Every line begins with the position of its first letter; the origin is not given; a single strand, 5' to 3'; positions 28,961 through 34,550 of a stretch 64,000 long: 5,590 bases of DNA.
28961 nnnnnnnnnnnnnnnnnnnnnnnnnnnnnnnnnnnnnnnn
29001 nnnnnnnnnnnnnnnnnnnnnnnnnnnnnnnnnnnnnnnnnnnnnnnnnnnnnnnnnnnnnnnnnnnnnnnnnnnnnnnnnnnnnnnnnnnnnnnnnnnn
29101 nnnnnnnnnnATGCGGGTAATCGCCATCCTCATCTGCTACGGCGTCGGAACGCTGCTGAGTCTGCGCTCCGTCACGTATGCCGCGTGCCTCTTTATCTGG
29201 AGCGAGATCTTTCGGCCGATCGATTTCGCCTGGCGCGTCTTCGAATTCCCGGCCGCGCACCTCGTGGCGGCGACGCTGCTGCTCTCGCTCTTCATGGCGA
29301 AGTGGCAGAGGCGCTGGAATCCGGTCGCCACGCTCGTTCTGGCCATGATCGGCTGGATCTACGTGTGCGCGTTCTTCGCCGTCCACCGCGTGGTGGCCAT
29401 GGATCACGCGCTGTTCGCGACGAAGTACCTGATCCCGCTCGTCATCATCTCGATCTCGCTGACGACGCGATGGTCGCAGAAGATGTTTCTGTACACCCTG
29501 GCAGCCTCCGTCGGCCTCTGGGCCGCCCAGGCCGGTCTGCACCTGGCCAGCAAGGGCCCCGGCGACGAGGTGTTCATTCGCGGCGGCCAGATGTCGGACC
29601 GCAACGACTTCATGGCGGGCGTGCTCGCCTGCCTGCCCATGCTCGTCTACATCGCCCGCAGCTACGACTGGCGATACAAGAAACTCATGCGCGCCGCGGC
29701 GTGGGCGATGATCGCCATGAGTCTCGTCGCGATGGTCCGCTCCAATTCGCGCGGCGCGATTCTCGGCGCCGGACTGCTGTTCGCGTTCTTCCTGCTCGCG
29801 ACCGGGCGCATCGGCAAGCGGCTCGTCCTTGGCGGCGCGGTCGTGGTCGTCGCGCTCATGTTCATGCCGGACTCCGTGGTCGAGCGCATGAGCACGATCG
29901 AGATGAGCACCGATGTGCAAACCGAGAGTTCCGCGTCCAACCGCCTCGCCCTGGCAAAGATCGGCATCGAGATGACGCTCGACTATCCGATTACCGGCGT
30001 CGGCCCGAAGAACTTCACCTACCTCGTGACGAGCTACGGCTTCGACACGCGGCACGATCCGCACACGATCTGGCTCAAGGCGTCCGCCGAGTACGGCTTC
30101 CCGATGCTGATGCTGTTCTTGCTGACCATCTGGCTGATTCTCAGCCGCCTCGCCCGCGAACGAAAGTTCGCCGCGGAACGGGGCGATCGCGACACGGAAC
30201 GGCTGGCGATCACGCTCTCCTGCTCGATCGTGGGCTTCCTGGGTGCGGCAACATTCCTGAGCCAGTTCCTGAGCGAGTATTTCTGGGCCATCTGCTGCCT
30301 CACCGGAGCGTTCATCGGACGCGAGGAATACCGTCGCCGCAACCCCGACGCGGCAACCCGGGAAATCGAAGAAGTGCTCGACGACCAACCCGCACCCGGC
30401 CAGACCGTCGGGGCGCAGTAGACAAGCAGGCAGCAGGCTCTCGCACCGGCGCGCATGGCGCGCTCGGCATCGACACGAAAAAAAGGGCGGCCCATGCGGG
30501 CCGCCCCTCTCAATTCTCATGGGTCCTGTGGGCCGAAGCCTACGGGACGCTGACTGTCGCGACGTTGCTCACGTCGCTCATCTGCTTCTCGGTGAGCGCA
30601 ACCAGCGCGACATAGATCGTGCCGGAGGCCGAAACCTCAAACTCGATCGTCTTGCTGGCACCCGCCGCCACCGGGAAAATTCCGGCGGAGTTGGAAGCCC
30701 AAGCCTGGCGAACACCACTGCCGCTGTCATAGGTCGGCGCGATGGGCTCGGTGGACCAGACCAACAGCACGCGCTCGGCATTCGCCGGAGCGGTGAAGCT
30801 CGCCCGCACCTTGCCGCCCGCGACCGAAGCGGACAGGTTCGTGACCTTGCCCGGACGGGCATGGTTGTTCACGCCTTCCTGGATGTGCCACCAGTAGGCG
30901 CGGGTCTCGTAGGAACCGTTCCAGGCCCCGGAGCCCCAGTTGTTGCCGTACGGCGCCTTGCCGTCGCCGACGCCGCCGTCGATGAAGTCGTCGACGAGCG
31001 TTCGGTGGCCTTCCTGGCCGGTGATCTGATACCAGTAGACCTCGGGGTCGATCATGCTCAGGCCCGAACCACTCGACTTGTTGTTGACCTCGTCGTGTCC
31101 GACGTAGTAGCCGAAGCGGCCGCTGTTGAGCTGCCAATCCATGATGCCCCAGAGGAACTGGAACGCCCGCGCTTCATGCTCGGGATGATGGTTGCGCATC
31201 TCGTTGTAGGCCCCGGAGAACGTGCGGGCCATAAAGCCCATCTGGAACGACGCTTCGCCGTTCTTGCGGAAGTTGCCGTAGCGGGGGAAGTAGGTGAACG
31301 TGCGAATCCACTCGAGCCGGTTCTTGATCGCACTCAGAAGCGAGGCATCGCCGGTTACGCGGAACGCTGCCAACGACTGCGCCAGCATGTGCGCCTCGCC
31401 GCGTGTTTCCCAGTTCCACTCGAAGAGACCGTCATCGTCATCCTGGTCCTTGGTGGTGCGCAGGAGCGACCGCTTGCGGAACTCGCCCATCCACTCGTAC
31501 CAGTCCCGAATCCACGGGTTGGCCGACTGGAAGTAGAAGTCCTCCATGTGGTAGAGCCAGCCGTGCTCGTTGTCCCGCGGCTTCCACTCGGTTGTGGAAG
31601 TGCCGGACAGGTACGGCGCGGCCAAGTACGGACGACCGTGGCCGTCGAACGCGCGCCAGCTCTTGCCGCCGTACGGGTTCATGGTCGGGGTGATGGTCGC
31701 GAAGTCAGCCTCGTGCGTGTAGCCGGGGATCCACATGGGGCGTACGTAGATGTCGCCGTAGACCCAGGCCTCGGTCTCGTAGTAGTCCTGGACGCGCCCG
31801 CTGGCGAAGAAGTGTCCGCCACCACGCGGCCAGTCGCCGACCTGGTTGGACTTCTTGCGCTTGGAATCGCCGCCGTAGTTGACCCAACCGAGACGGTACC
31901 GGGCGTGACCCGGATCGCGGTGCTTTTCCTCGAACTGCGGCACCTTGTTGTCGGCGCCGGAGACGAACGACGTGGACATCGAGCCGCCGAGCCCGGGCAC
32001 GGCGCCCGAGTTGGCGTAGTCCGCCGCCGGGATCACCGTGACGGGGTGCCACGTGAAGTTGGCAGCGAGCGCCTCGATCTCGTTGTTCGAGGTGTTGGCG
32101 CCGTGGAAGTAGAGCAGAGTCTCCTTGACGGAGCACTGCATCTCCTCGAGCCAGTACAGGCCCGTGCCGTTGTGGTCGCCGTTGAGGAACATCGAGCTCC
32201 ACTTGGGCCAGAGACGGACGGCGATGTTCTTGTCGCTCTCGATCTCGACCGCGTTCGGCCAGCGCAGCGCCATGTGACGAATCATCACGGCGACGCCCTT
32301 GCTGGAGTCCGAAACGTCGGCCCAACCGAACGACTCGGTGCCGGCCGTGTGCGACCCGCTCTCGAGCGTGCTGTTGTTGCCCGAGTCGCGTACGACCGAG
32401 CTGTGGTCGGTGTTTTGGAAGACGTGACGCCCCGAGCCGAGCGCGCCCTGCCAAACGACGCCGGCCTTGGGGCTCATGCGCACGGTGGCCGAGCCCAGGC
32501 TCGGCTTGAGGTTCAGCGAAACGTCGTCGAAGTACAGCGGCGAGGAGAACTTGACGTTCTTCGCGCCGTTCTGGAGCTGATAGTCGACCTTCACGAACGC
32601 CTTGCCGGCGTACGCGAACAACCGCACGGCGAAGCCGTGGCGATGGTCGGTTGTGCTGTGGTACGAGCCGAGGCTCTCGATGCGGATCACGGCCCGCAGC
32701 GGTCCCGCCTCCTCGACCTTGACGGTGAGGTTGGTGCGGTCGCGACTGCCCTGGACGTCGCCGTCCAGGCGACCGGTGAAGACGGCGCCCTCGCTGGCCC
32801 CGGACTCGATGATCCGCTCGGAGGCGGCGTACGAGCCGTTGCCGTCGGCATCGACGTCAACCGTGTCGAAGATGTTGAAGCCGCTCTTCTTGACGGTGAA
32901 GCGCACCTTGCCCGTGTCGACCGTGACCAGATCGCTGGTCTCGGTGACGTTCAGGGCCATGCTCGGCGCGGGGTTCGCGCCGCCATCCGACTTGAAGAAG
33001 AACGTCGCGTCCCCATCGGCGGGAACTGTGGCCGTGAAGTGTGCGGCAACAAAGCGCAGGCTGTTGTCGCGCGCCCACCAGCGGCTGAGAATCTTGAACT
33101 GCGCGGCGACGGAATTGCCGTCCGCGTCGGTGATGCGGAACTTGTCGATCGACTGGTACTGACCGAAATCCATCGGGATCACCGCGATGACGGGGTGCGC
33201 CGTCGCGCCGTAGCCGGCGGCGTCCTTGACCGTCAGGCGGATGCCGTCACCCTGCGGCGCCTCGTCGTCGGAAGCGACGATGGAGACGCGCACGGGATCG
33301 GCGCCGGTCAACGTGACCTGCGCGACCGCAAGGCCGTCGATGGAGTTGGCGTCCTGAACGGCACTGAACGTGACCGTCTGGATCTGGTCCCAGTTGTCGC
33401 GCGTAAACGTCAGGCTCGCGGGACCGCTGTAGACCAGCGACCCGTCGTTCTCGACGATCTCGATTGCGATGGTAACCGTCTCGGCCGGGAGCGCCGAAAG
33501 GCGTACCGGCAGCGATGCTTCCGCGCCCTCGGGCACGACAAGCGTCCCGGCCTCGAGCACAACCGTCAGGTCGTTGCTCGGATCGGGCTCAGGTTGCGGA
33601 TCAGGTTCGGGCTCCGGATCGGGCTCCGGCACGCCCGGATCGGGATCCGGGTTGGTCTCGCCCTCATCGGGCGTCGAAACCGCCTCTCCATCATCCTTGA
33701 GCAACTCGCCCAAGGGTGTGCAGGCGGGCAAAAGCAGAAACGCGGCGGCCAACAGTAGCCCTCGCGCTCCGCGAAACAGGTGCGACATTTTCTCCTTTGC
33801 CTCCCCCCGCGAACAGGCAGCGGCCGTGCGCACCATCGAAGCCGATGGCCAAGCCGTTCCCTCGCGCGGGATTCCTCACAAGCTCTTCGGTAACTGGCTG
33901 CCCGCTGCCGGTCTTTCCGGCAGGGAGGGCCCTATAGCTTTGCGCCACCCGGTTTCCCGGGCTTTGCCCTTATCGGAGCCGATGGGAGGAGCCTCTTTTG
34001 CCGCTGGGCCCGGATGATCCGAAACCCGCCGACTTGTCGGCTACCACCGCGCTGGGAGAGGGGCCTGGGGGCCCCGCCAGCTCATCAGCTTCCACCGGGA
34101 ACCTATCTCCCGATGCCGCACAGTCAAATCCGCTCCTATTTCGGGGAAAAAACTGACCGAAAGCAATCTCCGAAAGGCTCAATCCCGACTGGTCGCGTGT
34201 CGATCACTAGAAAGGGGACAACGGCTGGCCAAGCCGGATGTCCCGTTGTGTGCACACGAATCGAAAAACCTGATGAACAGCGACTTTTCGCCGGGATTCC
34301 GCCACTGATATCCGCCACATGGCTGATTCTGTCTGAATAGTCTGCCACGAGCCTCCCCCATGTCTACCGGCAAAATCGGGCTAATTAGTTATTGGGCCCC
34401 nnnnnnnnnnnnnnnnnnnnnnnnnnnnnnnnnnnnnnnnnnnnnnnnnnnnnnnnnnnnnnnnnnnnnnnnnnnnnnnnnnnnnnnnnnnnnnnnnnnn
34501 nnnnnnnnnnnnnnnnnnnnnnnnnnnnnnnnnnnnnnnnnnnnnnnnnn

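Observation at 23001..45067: A 22-kb envelope-polysaccharide locus with the gene set described around exosortase (PEP-CTERM) systems, but with no exosortase or PEP-CTERM protein inside the window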

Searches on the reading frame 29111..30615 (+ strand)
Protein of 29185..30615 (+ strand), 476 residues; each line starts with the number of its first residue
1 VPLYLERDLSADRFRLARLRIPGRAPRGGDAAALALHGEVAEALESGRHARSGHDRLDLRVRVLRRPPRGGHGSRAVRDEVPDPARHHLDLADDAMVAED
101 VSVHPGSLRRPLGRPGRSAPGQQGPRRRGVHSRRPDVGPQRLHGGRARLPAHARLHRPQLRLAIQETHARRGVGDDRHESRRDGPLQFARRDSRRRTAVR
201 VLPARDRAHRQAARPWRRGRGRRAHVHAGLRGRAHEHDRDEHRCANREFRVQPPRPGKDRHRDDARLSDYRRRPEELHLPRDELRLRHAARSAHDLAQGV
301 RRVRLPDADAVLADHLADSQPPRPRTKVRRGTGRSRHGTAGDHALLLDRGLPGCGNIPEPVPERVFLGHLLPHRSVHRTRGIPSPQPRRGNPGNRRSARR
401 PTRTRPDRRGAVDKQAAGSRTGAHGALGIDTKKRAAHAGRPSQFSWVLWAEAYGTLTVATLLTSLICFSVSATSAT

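Call 4: search_protein_families(library=ncbifam, proteins=[window:29185-30615:+], max_evalue=0.001)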
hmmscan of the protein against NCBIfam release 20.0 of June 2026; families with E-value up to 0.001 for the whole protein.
window:29185-30615:+ (476 aa): 0 families

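Call 10: search_protein_families(library=ncbifam, proteins=[window:29185-30615:+], max_evalue=0.1)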
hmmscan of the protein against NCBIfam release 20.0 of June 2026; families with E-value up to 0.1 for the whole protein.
window:29185-30615:+ (476 aa): 0 families

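Call 11: search_protein_families(library=pfam, proteins=[window:29185-30615:+], max_evalue=0.01)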
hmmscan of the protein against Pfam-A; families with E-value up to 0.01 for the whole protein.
window:29185-30615:+ (476 aa): 0 families

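Call 18: search_protein_families(library=ncbifam, proteins=[window:29111-30421:+], max_evalue=0.01)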
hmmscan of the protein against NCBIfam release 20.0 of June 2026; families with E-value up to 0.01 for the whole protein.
window:29111-30421:+ (436 aa): 1 family
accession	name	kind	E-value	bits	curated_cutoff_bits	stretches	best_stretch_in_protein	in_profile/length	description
TIGR03097.1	PEP_O_lig_1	hypoth_equivalog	1.3e-36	126.4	188.1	1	17-386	16-388/408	putative O-glycosylation ligase, exosortase A system-associated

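Call 40: search_protein_families(library=pfam, proteins=[window:29111-30421:+], max_evalue=0.001)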
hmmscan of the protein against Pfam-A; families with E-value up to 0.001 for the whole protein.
window:29111-30421:+ (436 aa): 2 families
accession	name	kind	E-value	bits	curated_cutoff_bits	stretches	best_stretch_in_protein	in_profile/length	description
PF04932.20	Wzy_C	-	1.9e-21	76.9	31.7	1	200-337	2-149/149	O-Antigen ligase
PF19358.4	DUF5935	-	8.1e-06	26.3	23.6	1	3-152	3-155/193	Family of unknown function (DUF5935)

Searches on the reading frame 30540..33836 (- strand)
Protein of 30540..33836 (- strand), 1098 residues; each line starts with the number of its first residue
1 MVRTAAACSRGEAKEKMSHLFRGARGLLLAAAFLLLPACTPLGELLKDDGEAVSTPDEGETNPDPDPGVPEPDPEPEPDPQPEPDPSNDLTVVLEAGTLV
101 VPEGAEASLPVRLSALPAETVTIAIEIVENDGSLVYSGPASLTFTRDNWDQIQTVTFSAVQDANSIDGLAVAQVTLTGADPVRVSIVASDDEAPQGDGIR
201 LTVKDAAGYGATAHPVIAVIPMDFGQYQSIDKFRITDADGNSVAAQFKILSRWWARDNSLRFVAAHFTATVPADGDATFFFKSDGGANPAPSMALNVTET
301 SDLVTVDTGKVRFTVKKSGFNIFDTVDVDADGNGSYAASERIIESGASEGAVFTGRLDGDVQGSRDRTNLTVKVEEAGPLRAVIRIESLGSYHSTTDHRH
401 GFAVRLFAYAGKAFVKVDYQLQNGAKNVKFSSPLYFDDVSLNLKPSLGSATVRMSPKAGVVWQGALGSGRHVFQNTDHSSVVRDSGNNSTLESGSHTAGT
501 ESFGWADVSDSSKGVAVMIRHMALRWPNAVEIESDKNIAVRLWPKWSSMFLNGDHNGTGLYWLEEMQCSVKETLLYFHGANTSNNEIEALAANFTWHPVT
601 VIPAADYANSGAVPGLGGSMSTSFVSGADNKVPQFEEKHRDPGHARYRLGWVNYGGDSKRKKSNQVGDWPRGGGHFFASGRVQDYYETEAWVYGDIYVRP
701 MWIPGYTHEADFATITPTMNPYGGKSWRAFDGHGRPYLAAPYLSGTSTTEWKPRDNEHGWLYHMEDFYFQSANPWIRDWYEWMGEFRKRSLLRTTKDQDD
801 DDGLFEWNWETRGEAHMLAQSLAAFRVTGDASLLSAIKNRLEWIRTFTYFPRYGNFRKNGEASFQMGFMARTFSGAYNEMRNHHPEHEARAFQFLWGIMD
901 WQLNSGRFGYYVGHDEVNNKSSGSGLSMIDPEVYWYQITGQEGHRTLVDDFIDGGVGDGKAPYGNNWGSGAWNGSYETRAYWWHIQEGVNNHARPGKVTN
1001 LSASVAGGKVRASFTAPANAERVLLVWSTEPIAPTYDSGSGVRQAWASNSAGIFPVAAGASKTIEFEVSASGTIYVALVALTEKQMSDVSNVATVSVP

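Call 4: search_protein_families(library=ncbifam, proteins=[window:30540-33836:-], max_evalue=0.001)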
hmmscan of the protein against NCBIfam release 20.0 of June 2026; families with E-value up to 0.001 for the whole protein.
window:30540-33836:- (1098 aa): 0 families

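Call 11: search_protein_families(library=pfam, proteins=[window:30540-33836:-], max_evalue=0.01)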
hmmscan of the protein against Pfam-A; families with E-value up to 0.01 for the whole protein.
window:30540-33836:- (1098 aa): 1 family
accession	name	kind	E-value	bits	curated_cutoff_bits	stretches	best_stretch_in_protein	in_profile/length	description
PF21345.3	PcRGLX_2nd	-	1.6e-10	41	23.5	1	296-421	2-122/360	PcRGLX-like protein central beta sandwich domain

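Call 49: search_solved_structures(query=window:30540-33836:-, max_evalue=1)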
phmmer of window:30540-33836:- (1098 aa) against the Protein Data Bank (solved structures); distinct sequences matched with E-value up to 1: 3.
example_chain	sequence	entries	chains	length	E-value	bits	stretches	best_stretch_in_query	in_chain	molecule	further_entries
6nu2_s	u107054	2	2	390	0.49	11.1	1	68-93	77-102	39S ribosomal protein S30, mitochondrial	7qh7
3j7y_s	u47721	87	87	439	0.56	10.9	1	68-93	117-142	mS30 | mL65 (mS30) | 39S ribosomal protein S30, mitochondrial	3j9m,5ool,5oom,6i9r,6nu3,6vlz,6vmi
7a5f_s3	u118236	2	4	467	0.6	10.8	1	68-93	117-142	39S ribosomal protein S30, mitochondrial,39S ribosomal protein S30, mitochondrial,39S ribo | 39S ribosomal protein S30, mitochondrial,39S ribosomal protein S30,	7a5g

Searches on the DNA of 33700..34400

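Call 69: search_rna_families(source=window, start=33700, end=34400, threshold=evalue, max_evalue=0.01, show_alignments=1)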
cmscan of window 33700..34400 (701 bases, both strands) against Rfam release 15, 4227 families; matches with E-value up to 0.01: 1.
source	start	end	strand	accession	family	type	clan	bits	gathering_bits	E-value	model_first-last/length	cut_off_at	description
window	33885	33977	-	RF03167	c-di-GMP-I-GGC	Cis-reg; riboswitch;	CL00126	55.6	59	2.4e-12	1-80/80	no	c-di-GMP-I-GGC riboswitch aptamer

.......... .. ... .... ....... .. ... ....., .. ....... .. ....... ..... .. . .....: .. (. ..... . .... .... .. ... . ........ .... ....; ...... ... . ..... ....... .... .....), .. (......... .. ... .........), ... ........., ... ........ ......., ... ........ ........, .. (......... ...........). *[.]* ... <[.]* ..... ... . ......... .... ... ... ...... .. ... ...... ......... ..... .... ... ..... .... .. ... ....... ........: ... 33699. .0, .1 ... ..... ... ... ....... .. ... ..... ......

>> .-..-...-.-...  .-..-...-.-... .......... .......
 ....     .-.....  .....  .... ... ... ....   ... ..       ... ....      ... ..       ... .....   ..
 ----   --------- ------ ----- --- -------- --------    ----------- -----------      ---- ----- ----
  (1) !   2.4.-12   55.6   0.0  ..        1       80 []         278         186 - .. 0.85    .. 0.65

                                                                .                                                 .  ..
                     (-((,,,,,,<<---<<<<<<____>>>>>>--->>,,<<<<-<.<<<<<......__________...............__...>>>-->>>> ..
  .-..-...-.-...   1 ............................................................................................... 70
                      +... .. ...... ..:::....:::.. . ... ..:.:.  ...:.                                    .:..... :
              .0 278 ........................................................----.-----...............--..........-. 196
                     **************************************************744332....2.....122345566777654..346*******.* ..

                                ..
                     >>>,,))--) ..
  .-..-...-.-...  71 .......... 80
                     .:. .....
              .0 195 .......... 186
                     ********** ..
